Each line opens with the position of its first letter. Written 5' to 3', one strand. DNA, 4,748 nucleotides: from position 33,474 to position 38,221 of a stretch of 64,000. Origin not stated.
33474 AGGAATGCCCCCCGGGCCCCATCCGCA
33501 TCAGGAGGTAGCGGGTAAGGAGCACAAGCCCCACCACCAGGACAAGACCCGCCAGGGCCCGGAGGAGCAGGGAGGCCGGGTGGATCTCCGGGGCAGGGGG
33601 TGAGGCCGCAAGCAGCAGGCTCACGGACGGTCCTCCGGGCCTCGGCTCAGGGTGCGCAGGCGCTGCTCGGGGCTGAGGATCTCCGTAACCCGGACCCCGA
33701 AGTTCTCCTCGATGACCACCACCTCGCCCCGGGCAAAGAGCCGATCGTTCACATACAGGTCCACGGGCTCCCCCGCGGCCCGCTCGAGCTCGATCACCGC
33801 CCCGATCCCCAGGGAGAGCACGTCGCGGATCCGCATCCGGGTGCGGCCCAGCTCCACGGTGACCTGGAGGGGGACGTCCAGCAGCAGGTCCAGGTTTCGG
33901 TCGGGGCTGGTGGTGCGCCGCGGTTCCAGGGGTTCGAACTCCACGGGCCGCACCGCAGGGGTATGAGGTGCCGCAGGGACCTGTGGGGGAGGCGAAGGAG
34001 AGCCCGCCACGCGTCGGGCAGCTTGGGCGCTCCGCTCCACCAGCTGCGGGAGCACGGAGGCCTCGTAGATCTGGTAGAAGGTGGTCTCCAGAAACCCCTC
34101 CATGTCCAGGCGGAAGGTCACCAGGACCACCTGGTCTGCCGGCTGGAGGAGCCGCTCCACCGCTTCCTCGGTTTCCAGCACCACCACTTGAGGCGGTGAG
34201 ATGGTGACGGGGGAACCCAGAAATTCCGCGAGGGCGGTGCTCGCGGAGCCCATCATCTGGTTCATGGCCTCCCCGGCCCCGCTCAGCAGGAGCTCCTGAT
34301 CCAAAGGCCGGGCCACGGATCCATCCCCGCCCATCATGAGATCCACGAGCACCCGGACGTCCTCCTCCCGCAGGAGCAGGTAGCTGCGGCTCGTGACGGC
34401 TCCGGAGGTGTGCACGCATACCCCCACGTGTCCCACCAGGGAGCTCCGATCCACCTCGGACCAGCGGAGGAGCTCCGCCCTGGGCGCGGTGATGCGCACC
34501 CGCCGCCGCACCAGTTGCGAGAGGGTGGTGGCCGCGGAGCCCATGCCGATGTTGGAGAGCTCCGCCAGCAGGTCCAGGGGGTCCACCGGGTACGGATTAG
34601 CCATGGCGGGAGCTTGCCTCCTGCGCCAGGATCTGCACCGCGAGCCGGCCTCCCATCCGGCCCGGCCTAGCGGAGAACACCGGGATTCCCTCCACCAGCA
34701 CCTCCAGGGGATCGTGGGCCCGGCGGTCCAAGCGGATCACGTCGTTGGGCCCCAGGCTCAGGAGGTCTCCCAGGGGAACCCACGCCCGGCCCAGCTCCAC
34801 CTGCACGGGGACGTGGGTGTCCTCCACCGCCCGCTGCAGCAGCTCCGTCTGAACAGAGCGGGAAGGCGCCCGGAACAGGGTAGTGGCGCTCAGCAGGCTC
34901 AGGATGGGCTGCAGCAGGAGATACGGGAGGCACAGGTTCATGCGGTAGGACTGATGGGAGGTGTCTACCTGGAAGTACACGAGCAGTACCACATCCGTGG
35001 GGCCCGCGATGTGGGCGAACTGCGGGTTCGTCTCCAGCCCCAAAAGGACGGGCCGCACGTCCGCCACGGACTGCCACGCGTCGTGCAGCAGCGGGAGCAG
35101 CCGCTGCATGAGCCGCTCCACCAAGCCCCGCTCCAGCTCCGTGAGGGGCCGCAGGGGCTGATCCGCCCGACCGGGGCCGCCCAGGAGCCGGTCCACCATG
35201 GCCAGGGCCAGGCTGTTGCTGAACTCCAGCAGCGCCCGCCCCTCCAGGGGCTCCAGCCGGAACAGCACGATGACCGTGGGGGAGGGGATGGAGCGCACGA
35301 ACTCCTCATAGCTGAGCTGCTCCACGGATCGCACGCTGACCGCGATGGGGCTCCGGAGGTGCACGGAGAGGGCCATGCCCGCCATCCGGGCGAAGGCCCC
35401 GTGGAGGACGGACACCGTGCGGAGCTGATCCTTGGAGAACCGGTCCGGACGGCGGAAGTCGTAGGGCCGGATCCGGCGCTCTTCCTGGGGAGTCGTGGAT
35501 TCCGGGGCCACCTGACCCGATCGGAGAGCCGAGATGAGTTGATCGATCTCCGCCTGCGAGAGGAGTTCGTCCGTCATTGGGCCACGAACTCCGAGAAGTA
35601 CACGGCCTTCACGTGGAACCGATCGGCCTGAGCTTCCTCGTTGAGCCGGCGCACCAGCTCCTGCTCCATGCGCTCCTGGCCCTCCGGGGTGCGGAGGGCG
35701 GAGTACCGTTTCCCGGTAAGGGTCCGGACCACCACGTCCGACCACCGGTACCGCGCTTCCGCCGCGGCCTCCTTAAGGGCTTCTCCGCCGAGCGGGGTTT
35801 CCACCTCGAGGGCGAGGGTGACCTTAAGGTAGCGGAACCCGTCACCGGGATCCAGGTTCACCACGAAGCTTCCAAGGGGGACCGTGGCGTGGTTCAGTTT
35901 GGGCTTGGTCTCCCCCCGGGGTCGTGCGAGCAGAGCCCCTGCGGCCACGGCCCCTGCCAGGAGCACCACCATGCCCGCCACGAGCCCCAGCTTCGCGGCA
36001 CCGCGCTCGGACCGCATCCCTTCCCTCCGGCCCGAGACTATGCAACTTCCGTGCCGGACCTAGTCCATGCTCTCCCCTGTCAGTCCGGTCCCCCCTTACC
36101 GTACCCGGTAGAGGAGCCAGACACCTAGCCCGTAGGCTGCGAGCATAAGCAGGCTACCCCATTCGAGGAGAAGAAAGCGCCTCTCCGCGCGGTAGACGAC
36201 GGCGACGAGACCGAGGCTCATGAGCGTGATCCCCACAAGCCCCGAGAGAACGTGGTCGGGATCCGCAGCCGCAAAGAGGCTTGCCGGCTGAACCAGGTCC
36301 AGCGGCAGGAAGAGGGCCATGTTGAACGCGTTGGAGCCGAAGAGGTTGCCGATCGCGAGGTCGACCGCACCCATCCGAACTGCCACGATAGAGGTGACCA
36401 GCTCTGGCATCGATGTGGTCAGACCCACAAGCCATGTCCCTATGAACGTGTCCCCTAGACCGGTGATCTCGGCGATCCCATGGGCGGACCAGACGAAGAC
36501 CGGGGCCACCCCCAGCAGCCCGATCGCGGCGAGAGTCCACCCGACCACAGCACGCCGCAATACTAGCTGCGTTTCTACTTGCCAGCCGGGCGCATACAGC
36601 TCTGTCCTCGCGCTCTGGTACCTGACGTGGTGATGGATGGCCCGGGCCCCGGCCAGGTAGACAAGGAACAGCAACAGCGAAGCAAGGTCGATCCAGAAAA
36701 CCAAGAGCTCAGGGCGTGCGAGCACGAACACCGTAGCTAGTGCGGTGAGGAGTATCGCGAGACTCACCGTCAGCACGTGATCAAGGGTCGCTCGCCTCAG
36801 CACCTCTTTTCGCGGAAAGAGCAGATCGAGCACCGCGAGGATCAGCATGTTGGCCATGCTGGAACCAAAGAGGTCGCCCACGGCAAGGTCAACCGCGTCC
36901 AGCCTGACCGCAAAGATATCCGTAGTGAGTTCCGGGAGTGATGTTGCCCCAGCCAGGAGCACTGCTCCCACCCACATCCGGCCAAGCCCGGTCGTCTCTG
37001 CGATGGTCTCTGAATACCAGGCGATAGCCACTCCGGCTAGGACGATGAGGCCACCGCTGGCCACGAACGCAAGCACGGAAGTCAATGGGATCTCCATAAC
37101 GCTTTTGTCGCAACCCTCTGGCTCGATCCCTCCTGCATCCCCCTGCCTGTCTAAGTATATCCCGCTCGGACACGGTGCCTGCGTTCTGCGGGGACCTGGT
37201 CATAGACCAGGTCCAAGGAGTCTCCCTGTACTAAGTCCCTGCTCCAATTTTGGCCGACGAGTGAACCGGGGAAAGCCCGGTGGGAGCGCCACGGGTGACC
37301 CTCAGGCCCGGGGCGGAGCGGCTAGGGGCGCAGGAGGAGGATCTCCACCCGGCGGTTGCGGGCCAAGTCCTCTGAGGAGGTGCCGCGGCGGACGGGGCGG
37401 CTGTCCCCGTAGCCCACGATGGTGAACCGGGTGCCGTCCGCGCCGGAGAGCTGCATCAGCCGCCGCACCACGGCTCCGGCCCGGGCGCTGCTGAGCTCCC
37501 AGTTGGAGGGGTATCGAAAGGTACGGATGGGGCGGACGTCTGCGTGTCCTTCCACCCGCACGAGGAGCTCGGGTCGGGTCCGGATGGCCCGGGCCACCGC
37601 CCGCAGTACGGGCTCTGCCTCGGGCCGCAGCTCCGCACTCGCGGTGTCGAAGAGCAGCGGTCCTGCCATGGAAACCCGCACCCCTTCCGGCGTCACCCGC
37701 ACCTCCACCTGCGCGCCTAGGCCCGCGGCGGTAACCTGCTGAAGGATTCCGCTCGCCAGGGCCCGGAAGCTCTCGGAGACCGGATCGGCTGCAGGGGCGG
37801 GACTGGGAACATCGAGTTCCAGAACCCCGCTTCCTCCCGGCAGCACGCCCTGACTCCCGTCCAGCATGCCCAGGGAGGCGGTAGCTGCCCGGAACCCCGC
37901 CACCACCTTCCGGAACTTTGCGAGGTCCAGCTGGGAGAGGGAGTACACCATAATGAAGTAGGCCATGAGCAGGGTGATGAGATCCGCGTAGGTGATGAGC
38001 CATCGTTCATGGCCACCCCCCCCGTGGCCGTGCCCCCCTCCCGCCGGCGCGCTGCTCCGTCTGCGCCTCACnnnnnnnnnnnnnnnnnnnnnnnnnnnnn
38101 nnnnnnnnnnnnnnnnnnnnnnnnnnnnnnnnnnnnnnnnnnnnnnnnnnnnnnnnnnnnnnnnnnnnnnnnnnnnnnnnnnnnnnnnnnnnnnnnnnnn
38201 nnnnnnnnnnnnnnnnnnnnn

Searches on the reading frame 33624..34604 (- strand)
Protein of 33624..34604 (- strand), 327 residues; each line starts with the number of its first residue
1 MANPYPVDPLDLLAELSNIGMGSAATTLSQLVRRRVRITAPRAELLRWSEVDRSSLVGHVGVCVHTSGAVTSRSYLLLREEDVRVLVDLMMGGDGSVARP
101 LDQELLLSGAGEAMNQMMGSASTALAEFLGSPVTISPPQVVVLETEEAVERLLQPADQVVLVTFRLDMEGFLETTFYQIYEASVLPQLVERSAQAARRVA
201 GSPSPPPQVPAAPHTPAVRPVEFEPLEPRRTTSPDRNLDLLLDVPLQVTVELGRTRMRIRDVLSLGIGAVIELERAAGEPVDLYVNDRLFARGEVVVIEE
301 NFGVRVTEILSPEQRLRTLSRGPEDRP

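Call 6: search_protein_families(library=pfam, proteins=[window:33624-34604:-], max_evalue=0.01)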
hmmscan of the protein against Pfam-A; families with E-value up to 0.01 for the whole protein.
window:33624-34604:- (327 aa): 4 families
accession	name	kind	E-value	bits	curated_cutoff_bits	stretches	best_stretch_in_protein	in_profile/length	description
PF01052.25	FliMN_C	-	5.3e-27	94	23.8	1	240-310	2-72/73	Type III flagellar switch regulator (C-ring) FliN C-term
PF04509.17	CheC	-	9e-20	70.8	22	2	111-141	7-37/38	CheC-like family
PF13690.11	CheX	-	5e-08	33.3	27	1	60-142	1-74/94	Chemotaxis phosphatase CheX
PF02154.20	FliM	-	0.0041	17.5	27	1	26-170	30-171/192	Flagellar motor switch protein FliM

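Call 79: search_protein_families(library=ncbifam, proteins=[window:33624-34604:-], max_evalue=0.001)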
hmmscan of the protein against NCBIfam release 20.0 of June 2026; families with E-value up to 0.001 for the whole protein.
window:33624-34604:- (327 aa): 13 families
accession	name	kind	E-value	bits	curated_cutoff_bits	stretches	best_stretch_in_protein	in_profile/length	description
NF005995.1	PRK08119.1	equivalog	5.4e-87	292.7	218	2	11-191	40-221/376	flagellar motor switch phosphatase FliY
NF005275.1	PRK06782.1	equivalog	3.3e-60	204.3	681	1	10-310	215-516/516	flagellar motor switch protein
TIGR02480.1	fliN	equivalog_domain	2.2e-31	107.6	84.05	1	237-311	1-75/77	flagellar motor switch protein FliN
NF006272.1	PRK08432.1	equivalog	4.1e-28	98.7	219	1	236-319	190-273/274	flagellar motor switch protein FliY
NF006273.1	PRK08433.1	equivalog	1.9e-20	73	114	1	237-319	14-96/100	flagellar motor switch protein FliN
TIGR02551.1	SpaO_YscQ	equivalog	2e-18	67.4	100.8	1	205-308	216-299/300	type III secretion system cytoplasmic ring protein SctQ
NF041093.1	CheC_Thtogales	equivalog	1.2e-17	64.5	250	1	10-173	8-178/201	CheY-P phosphatase CheC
TIGR01397.1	fliM_switch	equivalog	3.1e-14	52.9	219.6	2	240-308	249-317/320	flagellar motor switch protein FliM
NF005276.0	PRK06788.1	equivalog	6.9e-14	51.9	98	1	219-310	9-100/119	flagellar motor switch protein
NF041094.1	CheX_Thtogales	equivalog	9.9e-07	28.7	280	1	24-142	13-120/152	CheY-P phosphatase CheX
NF005956.0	PRK08035.1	equivalog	1.9e-06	27.3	230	1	239-308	246-315/323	YscQ/HrcQ family type III secretion apparatus protein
NF006018.0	PRK08158.1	equivalog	3.5e-06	26.3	223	1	231-312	217-298/303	YscQ/HrcQ family type III secretion apparatus protein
NF005277.0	PRK06789.1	equivalog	3.9e-05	23.5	81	1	243-308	6-71/74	flagellar motor switch protein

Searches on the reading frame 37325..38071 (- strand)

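Call 6: search_protein_families(library=pfam, proteins=[window:37325-38071:-], max_evalue=0.01)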
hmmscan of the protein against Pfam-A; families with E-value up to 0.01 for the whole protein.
window:37325-38071:- (249 aa): 3 families
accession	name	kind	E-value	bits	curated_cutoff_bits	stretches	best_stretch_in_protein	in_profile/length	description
PF00691.25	OmpA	-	2.1e-18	66.9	27.2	1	140-240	1-98/98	OmpA family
PF13677.11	MotB_plug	-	5.8e-18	64.7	24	1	14-63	8-57/58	Membrane MotB of proton-channel complex MotA/MotB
PF05359.17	DUF748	-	0.0061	15.1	50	1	140-178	882-920/1037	Domain of Unknown Function (DUF748)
